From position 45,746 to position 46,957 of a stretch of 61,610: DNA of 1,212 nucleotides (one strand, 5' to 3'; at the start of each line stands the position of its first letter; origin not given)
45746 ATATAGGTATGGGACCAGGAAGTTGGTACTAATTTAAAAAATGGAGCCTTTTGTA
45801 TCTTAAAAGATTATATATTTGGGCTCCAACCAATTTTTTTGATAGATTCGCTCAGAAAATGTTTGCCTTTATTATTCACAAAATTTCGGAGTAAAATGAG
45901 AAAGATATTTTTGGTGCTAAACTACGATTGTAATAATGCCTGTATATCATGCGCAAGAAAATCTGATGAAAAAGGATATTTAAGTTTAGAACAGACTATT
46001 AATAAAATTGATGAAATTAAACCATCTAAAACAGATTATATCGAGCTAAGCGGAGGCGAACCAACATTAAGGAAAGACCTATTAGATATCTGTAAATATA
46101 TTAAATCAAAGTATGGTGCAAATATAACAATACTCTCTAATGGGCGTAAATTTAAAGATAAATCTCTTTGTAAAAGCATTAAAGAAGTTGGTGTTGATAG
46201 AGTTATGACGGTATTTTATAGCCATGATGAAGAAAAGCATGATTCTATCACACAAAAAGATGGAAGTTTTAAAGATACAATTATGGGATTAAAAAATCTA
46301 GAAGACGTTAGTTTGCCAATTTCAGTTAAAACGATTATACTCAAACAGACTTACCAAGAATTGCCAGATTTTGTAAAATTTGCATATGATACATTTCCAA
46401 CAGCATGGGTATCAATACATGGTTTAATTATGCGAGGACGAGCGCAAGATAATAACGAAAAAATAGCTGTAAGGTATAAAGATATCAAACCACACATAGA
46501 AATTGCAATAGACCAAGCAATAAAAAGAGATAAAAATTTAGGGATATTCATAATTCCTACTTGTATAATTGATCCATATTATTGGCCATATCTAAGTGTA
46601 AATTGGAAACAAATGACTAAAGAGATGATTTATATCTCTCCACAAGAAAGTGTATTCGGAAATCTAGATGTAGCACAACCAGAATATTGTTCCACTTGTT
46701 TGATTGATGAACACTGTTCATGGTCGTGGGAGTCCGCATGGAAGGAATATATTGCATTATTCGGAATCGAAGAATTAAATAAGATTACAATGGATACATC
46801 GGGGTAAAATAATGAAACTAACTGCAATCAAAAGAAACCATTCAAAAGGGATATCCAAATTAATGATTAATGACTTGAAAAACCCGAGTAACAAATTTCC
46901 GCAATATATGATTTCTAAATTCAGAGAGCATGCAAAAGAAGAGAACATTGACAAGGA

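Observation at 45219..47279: Candidate radical-SAM peptide-modification cassette: two small ORFs, attenuator-like hairpin, Cx3Cx2C enzyme, GNAT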

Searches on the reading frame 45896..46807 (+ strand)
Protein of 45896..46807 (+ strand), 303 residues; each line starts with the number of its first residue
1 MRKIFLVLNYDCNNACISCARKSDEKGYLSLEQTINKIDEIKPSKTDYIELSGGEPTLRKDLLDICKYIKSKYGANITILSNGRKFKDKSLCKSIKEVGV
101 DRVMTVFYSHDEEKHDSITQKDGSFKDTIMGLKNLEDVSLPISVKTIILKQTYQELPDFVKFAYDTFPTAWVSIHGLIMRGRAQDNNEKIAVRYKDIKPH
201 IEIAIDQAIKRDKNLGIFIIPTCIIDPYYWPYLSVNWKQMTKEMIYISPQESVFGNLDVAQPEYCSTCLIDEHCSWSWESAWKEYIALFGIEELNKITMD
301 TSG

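Call 3: search_protein_families(library=pfam, proteins=[window:45896-46807:+], max_evalue=1)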
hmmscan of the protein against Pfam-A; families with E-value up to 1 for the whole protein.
window:45896-46807:+ (303 aa): 2 families
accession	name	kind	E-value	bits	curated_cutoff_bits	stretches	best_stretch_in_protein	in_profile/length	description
PF04055.27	Radical_SAM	-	2.7e-19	70.4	29.5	1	11-163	6-166/166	Radical SAM superfamily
PF13353.11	Fer4_12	-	3e-06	28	22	1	11-92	14-100/137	4Fe-4S single cluster domain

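Call 4: search_protein_families(library=ncbifam, proteins=[window:45896-46807:+], max_evalue=1)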
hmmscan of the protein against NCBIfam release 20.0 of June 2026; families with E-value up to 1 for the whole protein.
window:45896-46807:+ (303 aa): 58 families (the best 25 are shown)
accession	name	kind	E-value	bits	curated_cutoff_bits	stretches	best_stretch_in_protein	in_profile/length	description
TIGR03977.1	rSAM_pair_HxsC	equivalog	1.8e-42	145.2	267.9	1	6-234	29-262/292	His-Xaa-Ser system radical SAM maturase HxsC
TIGR04055.1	rSAM_NirJ2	equivalog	8.9e-24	84.6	500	1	11-224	9-216/326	putative heme d1 biosynthesis radical SAM protein NirJ2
TIGR02668.1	moaA_archaeal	equivalog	7.6e-23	80.9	325.25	1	4-208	12-217/303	GTP 3',8-cyclase MoaA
NF038332.1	rSAM_rare_HxsC4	exception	2e-22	79.8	500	1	5-224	17-243/335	radical SAM protein HxsC4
TIGR04545.1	rSAM_ahbD_hemeb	equivalog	3.7e-22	79.2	500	1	9-197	7-197/339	heme b synthase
NF001199.0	PRK00164.2-1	equivalog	1.4e-21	77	231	1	6-202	16-214/308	GTP 3',8-cyclase MoaA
TIGR04051.1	rSAM_NirJ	equivalog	1.4e-20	73.6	515.45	1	10-211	14-209/354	heme d1 biosynthesis radical SAM protein NirJ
TIGR04054.1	rSAM_NirJ1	equivalog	1.9e-20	72.8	650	1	11-211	45-243/387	putative heme d1 biosynthesis radical SAM protein NirJ1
TIGR04053.2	TIGR04053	equivalog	3.1e-20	72.8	395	1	15-197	24-206/366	TIGR04053 family radical SAM/SPASM domain-containing protein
NF050035.1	rSAM_WgK_link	exception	7.1e-19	68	650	1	9-226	20-231/367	radical SAM/SPASM peptide maturase WgkB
NF045702.1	rSAM_GDGT_ether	equivalog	2.3e-18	66.1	450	1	8-213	92-305/486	tetraether lipid synthase Tes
TIGR04303.1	GeoRSP_rSAM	equivalog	1.1e-17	64.6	400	1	6-202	9-202/325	GeoRSP system radical SAM/SPASM protein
TIGR02666.1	moaA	equivalog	2.7e-17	62.8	284.05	1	10-165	18-182/336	GTP 3',8-cyclase MoaA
TIGR04546.1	rSAM_ahbC_deAc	equivalog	3e-15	55.9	650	1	11-185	48-221/390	12,18-didecarboxysiroheme deacetylase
TIGR03961.1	rSAM_PTO1314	hypoth_equivalog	4.2e-15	55.9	306.05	1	8-165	29-180/332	PTO1314 family radical SAM protein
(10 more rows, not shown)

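Call 7: find_homologous_proteins(query=window:45896-46807:+, max_evalue=0.00001)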
Query window:45896-46807:+ (303 aa): 76 proteins with E <= 0.00001 among 1032 candidates.
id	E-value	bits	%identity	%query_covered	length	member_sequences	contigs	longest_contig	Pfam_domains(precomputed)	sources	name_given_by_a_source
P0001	4.4e-152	524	74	98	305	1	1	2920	PF04055.28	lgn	-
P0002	1.8e-151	522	74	98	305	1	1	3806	PF04055.28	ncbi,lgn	-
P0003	1.9e-150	518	72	98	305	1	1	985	PF04055.28,PF13353.12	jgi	jgi:MoaA/NifB/PqqE/SkfB family radical SAM enzyme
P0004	8.1e-150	516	73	98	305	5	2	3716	PF04055.28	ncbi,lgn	-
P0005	1.2e-149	516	74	98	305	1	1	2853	PF04055.28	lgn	-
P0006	7.9e-149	513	72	98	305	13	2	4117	PF04055.28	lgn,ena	-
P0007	2.8e-148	511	72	98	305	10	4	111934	PF04055.28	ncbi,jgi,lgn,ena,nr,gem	ncbi:MAG TPA: radical SAM protein [Candidatus Woesearchaeota archaeon]|nr:radical SAM protein [Candi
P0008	8.0e-148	510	72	98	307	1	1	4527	PF04055.28,PF13353.12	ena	-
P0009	5.6e-147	507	71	98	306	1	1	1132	PF04055.28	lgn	-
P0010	1.8e-145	502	71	98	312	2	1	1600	PF04055.28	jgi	-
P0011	2.8e-145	501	70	96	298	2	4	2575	PF04055.28,PF13353.12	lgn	-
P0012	1.1e-144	499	68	99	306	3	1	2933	PF04055.28,PF13353.12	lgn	-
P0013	5.4e-144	497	67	98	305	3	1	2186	PF04055.28,PF13353.12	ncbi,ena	ncbi:MAG: radical SAM protein [Nanoarchaeota archaeon]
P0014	9.3e-143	493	69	98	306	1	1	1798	PF04055.28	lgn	-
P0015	6.3e-142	490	66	98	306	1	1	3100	PF04055.28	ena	-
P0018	2.9e-140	485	66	99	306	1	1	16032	PF04055.28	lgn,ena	-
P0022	1.1e-138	480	66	99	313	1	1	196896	PF04055.28,PF13353.12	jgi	jgi:MoaA/NifB/PqqE/SkfB family radical SAM enzyme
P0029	9.6e-132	457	62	99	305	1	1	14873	PF04055.28,PF13353.12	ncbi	-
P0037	3.3e-113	396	56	99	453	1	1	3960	PF04055.28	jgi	jgi:MoaA/NifB/PqqE/SkfB family radical SAM enzyme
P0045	4.3e-37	146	33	93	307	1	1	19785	PF04055.28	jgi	jgi:MoaA/NifB/PqqE/SkfB family radical SAM enzyme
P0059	5.8e-31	126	30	94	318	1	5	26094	PF04055.28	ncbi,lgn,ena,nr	ncbi:MAG: radical SAM protein [Clostridia bacterium]|nr:radical SAM protein [Clostridia bacterium]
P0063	4.5e-29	120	29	94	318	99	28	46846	PF04055.28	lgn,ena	-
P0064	5.9e-29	119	29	93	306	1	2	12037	PF04055.28,PF13353.12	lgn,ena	-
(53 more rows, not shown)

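Call 8: find_encoding_contigs(protein=P0007, flank=5000, max_places=3)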
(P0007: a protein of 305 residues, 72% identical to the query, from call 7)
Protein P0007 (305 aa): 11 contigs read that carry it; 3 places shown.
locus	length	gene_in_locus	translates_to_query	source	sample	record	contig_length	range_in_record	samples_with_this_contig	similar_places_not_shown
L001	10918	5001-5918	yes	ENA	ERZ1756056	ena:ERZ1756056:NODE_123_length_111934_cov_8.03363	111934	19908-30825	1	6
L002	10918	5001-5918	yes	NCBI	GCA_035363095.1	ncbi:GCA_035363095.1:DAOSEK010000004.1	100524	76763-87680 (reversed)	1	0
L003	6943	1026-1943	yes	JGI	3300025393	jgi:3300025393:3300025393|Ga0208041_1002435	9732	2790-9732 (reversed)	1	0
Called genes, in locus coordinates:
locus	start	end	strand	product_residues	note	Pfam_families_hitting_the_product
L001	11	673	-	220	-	PF01936:NYN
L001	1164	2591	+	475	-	PF04055:Radical_SAM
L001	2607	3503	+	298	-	PF00753:Lactamase_B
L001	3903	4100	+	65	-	-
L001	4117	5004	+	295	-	-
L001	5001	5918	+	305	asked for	PF04055:Radical_SAM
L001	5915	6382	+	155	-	-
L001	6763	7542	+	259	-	PF01209:Ubie_methyltran (weak), PF13489:Methyltransf_23, PF06325:PrmA (weak), PF05175:MTS (weak), PF13847:Methyltransf_31, PF08241:Methyltransf_11, PF08242:Methyltransf_12, PF13649:Methyltransf_25, +4 more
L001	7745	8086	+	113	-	PF12675:DUF3795 (weak)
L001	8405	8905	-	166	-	PF02834:LigT_PEase (weak), PF13563:2_5_RNA_ligase2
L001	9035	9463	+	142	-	PF04266:ASCH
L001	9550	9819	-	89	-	-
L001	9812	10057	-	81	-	PF10884:DUF2683 (weak)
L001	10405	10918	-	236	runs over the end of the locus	PF13091:PLDc_2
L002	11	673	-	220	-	PF01936:NYN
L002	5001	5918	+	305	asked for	PF04055:Radical_SAM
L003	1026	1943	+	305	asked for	PF04055:Radical_SAM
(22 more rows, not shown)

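Call 9: find_encoding_contigs(protein=P0022, flank=5000, max_places=2)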
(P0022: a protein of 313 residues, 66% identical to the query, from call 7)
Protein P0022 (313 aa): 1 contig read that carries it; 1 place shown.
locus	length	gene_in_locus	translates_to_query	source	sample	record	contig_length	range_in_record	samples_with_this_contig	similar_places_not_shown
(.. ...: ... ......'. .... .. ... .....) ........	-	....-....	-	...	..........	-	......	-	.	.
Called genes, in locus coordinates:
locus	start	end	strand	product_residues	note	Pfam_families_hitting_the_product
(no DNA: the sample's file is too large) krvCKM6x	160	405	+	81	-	PF15919:HicB_lk_antitox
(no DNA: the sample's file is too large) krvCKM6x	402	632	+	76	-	PF07927:HicA_toxin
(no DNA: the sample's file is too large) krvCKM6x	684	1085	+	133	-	-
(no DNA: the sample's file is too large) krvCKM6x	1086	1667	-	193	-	PF00857:Isochorismatase (weak)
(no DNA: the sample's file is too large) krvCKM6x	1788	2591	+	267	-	-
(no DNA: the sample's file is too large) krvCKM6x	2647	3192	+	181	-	PF05014:Nuc_deoxyrib_tr (weak)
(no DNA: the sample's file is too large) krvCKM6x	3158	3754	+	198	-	-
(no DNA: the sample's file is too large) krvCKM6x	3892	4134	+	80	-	-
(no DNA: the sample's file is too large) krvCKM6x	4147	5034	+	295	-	PF11991:Trp_DMAT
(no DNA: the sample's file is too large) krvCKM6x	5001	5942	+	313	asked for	PF04055:Radical_SAM, PF13353:Fer4_12 (faint)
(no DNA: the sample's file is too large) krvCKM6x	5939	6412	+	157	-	-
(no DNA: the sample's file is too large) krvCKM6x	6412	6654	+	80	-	-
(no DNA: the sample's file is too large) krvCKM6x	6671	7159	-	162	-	PF05168:HEPN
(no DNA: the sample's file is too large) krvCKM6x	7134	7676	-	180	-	PF18765:Polbeta (weak)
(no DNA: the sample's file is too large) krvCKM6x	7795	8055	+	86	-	-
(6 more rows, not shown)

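Call 14: find_related_loci(query=window:45896-46807:+, collection=genome_contigs, flank=5000)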
Query window:45896-46807:+ (303 aa) in genome_contigs; peptide patterns used: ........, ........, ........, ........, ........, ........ (x = any residue, [..] = any of these).
52 stretches matched a pattern; 9 encode a relative of the query (tblastn E <= 1e-3); 9 distinct loci.
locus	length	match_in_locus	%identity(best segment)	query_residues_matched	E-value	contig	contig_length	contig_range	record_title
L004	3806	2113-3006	74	1-298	2e-161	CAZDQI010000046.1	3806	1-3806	MAG TPA_asm: uncultured Candidatus Saccharibacteria bacterium isolate binchicken_co27_190 genome assembly, contig: NODE_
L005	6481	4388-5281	73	1-298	6e-156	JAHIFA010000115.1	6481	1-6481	MAG: Nanoarchaeota archaeon isolate KR11_0.1_MetaG.mb.55 KR11_0.1_MetaG.mb.55_k141_978278, whole genome shotgun sequence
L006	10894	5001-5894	72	1-298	6e-153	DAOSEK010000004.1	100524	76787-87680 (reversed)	MAG TPA_asm: Candidatus Woesearchaeota archaeon isolate AMR_MDS_1807 NODE_159_length_100524_cov_8.310593, whole genome s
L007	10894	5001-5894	70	1-298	9e-150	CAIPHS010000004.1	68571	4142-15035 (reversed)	uncultured Candidatus Woesearchaeota archaeon isolate AlinenSediments_bin-1632 genome assembly, contig: bin-1632:04/13,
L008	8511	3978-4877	65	1-300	8e-146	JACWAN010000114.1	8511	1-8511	MAG: Candidatus Woesearchaeota archaeon isolate A_NAN_12 k141_456232, whole genome shotgun sequence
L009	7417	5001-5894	65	1-298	9e-142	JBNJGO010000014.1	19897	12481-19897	MAG: Nanobdellota archaeon isolate Y22_30dBSe2.bin.8 NODE_1405_length_19897_cov_28.245025, whole genome shotgun sequence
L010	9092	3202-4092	61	1-297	2e-130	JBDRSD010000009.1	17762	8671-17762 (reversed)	MAG: Nanoarchaeota archaeon isolate MEGAHIT-group-3.127 k141_796743, whole genome shotgun sequence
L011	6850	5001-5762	62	1-298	1e-125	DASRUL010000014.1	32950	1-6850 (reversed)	MAG TPA_asm: Candidatus Nanoarchaeia archaeon isolate SMAG_U8021 k141_2221618, whole genome shotgun sequence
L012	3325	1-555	56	113-297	2e-71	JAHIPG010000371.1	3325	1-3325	MAG: Nanoarchaeota archaeon isolate KR13_S3.mb.5 KR13_S3.mb.5_k141_616450, whole genome shotgun sequence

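Call 16: find_encoding_contigs(protein=P0059, flank=4000, max_places=2)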
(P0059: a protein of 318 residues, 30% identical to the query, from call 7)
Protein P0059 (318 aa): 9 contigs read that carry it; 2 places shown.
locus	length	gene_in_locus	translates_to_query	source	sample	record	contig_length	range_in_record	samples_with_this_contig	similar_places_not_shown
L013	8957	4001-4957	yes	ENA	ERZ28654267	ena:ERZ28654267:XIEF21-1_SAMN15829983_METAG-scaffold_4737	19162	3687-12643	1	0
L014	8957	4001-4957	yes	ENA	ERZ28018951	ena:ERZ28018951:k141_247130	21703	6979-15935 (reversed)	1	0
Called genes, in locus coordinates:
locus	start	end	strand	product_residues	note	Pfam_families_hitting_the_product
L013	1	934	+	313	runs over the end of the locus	PF02311:AraC_binding, PF07883:Cupin_2 (weak), PF00165:HTH_AraC, PF12833:HTH_18, PF00165:HTH_AraC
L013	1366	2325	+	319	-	PF00069:Pkinase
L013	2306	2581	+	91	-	-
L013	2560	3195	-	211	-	-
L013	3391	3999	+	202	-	-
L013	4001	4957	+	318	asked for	PF04055:Radical_SAM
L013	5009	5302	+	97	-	-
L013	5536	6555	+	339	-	PF04055:Radical_SAM, PF13353:Fer4_12 (weak)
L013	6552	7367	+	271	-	-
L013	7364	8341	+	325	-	PF01136:Peptidase_U32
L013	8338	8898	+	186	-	PF13302:Acetyltransf_3, PF13420:Acetyltransf_4 (weak)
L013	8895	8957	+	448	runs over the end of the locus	PF00501:AMP-binding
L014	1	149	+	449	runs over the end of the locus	PF01546:Peptidase_M20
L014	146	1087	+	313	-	PF02311:AraC_binding, PF07883:Cupin_2 (weak), PF00165:HTH_AraC, PF12833:HTH_18, PF00165:HTH_AraC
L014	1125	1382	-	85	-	-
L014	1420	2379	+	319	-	PF00069:Pkinase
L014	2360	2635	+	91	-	-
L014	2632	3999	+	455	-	PF04055:Radical_SAM, PF13353:Fer4_12 (faint)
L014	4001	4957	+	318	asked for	PF04055:Radical_SAM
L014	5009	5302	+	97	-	-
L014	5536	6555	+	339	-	PF04055:Radical_SAM, PF13353:Fer4_12 (weak)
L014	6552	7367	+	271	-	-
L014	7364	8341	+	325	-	PF01136:Peptidase_U32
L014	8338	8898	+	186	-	PF13302:Acetyltransf_3, PF13420:Acetyltransf_4 (weak)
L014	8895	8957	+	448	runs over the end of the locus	PF00501:AMP-binding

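Call 17: find_encoding_contigs(protein=P0045, flank=4000, max_places=2)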
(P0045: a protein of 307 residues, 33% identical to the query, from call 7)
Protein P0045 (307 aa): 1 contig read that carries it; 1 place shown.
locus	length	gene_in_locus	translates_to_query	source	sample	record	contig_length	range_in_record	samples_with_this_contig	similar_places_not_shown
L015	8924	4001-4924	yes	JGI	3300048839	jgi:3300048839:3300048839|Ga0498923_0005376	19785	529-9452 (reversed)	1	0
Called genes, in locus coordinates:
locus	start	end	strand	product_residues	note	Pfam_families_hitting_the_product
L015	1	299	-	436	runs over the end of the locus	-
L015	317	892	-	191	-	PF14567:SUKH_5 (weak), PF09346:SMI1_KNR4, PF14568:SUKH_6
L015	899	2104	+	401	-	-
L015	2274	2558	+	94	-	-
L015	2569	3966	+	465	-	PF04055:Radical_SAM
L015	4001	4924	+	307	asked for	PF04055:Radical_SAM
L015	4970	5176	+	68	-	-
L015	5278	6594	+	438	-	PF04055:Radical_SAM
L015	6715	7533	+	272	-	PF00582:Usp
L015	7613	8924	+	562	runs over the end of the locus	PF13174:TPR_6 (faint), PF13428:TPR_14 (faint), PF13432:TPR_16 (faint), PF07719:TPR_2 (faint), PF13176:TPR_7 (faint), PF17874:TPR_MalT (faint), PF00515:TPR_1 (faint), PF13424:TPR_12, +2 more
